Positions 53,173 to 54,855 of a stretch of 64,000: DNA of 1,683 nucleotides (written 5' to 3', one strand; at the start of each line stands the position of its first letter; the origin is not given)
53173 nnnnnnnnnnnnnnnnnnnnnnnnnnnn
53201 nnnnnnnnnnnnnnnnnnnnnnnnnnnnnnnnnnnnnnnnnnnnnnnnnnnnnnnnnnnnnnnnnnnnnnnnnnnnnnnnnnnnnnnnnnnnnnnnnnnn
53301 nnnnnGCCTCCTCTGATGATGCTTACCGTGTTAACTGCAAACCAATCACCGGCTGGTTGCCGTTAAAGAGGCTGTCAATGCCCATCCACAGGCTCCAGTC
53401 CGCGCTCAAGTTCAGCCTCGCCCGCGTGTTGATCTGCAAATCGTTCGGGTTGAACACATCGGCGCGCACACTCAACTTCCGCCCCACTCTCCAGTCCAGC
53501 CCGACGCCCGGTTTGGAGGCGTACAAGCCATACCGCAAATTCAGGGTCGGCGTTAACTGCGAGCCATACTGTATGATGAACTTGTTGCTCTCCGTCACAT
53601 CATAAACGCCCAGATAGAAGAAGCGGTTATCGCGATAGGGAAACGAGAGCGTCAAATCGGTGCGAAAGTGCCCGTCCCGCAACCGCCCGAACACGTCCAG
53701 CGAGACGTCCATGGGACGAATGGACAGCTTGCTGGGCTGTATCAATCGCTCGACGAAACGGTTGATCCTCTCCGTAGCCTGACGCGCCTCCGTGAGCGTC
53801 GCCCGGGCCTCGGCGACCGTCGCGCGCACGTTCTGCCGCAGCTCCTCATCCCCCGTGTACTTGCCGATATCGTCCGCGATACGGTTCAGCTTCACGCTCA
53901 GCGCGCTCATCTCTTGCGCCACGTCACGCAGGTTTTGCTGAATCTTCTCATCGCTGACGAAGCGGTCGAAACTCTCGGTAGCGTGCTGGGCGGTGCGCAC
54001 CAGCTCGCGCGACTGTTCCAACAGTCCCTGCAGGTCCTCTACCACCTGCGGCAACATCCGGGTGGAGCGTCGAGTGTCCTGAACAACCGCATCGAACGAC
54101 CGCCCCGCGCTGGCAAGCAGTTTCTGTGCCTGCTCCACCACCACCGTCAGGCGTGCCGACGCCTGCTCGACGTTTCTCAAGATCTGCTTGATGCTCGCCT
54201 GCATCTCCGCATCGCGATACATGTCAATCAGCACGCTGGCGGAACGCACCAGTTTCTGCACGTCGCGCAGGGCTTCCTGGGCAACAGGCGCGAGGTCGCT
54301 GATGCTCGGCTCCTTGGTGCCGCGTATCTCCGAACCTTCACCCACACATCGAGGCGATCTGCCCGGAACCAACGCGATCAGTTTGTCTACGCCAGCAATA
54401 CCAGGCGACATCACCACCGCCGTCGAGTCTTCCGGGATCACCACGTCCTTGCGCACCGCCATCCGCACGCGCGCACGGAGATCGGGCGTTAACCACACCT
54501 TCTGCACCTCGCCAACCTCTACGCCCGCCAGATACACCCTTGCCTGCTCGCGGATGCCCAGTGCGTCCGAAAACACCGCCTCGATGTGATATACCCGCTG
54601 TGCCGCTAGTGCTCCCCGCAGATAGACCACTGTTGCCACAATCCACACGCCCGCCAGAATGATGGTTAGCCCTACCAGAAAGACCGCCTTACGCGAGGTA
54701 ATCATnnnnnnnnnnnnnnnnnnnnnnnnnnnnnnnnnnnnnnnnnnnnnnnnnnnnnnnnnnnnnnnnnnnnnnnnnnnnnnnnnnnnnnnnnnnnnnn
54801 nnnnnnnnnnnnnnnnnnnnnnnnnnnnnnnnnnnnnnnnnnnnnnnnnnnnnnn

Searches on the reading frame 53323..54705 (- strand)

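Call 19: search_protein_families(library=pfam, proteins=[window:53323-54705:-], max_evalue=0.01)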
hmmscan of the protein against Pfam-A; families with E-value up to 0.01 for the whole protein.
window:53323-54705:- (460 aa): 2 families
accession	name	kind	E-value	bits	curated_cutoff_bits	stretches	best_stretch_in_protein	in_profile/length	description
PF02470.25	MlaD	-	2.4e-15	57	25.1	1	39-115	3-81/81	MlaD protein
PF22485.1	DUF6987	-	0.0014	18.9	26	1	179-324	21-148/200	Domain of unknown function (DUF6987)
